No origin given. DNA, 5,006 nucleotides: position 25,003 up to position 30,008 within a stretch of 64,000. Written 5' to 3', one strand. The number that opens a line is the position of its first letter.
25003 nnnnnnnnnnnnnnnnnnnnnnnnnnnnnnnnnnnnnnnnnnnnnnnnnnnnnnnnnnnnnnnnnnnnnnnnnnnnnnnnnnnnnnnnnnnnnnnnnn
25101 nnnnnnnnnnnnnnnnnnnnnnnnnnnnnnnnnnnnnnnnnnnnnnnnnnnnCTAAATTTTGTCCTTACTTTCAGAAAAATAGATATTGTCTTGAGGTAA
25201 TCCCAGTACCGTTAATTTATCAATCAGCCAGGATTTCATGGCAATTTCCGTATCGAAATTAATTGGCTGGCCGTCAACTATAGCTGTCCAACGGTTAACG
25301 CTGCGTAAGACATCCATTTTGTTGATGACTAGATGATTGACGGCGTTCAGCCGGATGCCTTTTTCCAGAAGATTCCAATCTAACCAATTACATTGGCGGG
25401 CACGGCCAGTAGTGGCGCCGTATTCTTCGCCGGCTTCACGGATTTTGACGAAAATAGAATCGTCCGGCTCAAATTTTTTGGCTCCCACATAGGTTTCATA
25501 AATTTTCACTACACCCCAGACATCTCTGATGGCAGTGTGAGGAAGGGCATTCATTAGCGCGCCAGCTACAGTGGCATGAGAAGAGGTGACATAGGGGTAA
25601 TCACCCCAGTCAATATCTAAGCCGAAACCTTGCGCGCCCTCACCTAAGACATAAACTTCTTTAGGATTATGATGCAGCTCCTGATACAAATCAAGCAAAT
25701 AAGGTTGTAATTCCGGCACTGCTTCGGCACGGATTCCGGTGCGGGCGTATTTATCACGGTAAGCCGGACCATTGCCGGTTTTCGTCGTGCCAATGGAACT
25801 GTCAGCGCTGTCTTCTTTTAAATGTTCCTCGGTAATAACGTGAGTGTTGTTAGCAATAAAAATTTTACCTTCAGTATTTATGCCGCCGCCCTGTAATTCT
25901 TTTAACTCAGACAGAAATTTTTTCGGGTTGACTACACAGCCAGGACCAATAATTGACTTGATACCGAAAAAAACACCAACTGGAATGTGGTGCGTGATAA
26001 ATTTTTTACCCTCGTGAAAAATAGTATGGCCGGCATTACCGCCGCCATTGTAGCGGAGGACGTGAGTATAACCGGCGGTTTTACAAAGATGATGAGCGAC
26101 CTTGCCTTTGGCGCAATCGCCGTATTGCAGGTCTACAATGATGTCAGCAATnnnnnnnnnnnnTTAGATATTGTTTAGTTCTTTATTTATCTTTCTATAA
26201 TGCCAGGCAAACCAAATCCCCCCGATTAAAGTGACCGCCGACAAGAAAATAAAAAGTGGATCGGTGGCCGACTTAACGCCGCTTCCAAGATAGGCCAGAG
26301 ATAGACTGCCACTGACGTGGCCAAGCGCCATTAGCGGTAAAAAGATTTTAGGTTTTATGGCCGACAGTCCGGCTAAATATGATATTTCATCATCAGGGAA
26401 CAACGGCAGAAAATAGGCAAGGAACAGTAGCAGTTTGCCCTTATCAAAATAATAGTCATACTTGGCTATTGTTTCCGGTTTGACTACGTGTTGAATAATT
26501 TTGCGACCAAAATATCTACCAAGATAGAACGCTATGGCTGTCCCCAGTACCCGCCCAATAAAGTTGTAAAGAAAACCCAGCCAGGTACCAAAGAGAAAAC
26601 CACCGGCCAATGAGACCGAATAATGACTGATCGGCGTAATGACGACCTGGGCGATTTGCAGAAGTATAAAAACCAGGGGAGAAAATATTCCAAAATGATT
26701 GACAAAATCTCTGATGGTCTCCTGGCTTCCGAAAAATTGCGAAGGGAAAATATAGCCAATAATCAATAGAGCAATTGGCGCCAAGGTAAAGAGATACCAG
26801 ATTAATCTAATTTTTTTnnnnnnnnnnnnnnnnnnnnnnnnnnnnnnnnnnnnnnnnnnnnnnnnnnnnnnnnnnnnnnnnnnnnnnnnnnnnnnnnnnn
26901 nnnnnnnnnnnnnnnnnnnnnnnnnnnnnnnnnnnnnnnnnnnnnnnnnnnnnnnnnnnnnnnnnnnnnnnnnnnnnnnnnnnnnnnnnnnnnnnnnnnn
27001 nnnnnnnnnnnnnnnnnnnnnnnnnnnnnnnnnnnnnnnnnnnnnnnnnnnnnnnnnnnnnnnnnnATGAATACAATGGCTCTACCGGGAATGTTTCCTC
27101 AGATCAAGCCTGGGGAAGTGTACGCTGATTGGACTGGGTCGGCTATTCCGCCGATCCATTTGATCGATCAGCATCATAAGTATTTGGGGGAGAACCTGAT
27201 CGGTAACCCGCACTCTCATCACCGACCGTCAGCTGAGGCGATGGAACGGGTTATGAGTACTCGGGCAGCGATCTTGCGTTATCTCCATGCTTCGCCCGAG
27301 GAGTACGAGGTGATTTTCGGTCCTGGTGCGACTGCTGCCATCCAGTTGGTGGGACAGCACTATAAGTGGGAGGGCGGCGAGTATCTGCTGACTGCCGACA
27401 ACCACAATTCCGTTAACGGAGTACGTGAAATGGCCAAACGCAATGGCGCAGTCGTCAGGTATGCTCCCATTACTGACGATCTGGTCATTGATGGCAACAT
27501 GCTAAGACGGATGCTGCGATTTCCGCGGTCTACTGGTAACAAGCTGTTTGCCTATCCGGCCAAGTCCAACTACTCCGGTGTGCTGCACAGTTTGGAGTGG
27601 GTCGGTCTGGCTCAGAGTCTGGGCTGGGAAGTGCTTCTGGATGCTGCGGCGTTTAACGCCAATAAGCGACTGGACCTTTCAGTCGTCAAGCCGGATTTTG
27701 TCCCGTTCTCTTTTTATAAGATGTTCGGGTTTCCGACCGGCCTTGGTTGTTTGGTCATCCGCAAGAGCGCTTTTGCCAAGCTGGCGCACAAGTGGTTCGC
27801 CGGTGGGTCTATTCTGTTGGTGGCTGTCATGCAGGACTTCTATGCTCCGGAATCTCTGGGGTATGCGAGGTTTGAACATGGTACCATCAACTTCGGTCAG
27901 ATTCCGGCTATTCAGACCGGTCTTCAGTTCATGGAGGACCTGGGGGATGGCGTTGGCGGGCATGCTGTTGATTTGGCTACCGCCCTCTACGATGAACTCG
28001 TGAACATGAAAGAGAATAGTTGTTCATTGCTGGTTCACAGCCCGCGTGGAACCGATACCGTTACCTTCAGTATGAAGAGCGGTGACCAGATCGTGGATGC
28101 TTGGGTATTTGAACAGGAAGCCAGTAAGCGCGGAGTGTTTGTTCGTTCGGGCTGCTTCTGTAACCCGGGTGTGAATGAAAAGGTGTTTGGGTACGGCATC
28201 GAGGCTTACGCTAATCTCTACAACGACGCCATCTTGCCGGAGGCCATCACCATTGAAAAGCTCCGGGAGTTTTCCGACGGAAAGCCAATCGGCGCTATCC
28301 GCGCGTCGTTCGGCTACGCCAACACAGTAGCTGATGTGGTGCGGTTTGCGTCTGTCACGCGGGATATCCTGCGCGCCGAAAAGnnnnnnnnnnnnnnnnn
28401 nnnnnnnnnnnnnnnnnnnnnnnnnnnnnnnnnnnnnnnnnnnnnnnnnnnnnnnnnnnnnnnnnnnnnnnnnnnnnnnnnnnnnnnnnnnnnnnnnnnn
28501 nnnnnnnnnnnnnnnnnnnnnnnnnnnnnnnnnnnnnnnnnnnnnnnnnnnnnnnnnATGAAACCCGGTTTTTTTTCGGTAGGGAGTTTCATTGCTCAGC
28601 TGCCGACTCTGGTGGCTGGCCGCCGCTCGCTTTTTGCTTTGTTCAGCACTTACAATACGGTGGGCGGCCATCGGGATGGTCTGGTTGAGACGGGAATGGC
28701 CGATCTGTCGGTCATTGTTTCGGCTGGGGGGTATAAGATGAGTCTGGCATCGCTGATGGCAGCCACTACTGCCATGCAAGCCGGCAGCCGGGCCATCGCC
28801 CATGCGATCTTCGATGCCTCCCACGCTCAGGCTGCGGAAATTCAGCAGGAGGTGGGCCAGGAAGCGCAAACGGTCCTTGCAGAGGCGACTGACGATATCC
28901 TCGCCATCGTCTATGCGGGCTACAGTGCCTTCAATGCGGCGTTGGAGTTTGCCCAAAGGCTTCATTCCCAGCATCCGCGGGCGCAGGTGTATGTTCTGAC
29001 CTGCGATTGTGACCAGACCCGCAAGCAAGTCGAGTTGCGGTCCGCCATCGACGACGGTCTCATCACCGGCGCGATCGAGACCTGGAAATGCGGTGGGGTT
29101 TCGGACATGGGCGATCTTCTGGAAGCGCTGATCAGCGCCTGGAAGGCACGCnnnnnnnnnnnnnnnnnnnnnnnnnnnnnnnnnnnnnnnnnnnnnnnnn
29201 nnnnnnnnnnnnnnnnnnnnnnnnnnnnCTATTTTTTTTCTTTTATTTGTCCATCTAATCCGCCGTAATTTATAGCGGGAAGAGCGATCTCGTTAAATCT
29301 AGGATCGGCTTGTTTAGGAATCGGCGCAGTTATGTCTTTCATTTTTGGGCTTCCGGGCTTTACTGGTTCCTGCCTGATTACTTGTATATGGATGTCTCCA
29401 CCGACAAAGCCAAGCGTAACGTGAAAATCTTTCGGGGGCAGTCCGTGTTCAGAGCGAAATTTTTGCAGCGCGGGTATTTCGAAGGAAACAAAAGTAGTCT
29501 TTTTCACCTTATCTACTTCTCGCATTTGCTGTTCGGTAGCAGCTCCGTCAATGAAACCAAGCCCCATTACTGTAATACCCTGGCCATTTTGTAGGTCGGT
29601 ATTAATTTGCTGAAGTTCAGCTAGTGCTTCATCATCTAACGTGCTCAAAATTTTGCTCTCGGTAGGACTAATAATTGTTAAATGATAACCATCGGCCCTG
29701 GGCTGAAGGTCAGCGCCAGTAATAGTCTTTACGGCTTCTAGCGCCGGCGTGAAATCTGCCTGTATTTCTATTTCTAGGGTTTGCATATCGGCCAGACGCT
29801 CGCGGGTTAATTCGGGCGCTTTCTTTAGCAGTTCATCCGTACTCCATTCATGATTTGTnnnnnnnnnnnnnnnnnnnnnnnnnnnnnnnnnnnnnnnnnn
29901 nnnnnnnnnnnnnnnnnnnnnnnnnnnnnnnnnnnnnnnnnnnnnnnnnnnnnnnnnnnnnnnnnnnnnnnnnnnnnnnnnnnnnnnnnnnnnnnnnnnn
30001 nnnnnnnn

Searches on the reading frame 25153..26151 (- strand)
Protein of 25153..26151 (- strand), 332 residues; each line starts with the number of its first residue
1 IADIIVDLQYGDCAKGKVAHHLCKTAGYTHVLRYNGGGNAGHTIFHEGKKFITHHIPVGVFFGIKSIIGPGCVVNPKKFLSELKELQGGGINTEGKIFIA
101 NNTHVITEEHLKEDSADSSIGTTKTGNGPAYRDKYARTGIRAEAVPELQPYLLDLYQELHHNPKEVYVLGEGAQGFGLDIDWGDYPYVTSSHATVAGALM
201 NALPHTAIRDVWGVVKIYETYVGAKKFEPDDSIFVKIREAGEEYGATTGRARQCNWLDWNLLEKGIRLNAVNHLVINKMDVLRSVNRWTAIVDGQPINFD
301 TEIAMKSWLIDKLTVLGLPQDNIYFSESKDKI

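Call 66: search_protein_families(library=pfam, proteins=[window:25153-26151:-], max_evalue=0.001)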
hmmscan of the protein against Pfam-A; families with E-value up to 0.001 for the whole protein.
window:25153-26151:- (332 aa): 1 family
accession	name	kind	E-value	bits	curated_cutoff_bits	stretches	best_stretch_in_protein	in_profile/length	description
PF00709.27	Adenylsucc_synt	-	1.8e-76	258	27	2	4-143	1-146/416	Adenylosuccinate synthetase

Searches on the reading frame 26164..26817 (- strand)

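Call 66: search_protein_families(library=pfam, proteins=[window:26164-26817:-], max_evalue=0.001)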
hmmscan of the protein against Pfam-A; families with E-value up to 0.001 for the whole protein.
window:26164-26817:- (217 aa): 1 family
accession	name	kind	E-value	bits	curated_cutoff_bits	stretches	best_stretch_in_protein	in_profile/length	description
PF09335.16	VTT_dom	-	1.9e-26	93.4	33.9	1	65-179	3-122/123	VTT domain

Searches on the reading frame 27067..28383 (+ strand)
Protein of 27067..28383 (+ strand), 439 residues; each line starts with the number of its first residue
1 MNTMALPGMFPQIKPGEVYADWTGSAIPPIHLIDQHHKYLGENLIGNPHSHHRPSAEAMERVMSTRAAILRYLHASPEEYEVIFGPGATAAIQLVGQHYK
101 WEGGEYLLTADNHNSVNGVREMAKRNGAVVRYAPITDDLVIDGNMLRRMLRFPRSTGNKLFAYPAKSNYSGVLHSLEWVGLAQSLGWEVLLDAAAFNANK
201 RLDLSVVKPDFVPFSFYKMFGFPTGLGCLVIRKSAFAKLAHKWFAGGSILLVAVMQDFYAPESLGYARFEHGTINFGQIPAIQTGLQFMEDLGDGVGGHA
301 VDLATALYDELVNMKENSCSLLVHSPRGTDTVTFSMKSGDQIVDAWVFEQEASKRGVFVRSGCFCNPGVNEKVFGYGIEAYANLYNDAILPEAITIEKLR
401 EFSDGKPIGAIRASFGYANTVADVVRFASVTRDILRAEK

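Call 7: search_protein_families(library=pfam, proteins=[window:27067-28383:+], max_evalue=1)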
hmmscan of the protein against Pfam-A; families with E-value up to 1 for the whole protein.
window:27067-28383:+ (439 aa): 2 families
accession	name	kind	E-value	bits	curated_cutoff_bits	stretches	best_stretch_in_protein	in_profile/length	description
PF00266.25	Aminotran_5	-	1.9e-37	129.6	21.5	1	18-427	1-371/371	Aminotransferase class-V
PF14207.11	DpnD-PcfM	-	0.079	13.4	25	1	90-115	22-45/46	DpnD/PcfM-like protein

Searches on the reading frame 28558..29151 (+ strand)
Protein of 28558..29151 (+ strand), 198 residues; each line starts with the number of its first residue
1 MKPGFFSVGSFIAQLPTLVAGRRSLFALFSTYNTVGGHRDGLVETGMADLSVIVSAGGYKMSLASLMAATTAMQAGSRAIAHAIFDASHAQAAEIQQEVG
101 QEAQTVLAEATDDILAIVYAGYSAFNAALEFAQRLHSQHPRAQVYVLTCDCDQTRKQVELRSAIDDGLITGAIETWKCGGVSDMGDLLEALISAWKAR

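Call 7: search_protein_families(library=pfam, proteins=[window:28558-29151:+], max_evalue=1)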
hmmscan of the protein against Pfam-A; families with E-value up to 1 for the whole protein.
window:28558-29151:+ (198 aa): 0 families

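Call 10: search_protein_families(library=ncbifam, proteins=[window:28558-29151:+], max_evalue=1)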
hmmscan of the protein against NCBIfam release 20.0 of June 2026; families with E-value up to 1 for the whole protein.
window:28558-29151:+ (198 aa): 1 family
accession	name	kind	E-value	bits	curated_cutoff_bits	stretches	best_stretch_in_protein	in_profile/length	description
NF002629.0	PRK02292.1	equivalog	0.15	11.8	184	1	81-118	7-44/192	V-type ATP synthase subunit E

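Call 50: search_protein_families(library=padloc, proteins=[window:28558-29151:+], max_evalue=1)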
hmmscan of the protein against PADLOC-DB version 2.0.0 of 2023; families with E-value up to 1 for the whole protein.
window:28558-29151:+ (198 aa): 0 families

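Call 51: search_protein_families(library=phrogs, proteins=[window:28558-29151:+], max_evalue=1)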
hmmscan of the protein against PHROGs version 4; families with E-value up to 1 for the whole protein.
window:28558-29151:+ (198 aa): 0 families

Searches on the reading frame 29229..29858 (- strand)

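Call 7: search_protein_families(library=pfam, proteins=[window:29229-29858:-], max_evalue=1)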
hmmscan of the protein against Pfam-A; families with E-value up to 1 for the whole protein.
window:29229-29858:- (209 aa): 2 families
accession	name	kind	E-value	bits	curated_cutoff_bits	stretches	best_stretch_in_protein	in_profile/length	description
PF22547.2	2H-SAK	-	1e-15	58.5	27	1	51-157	28-124/124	Swiss Army Knife, 2H phosphoesterase domain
PF02834.22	LigT_PEase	-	0.14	12.8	23.3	0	141-153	31-43/87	LigT like Phosphoesterase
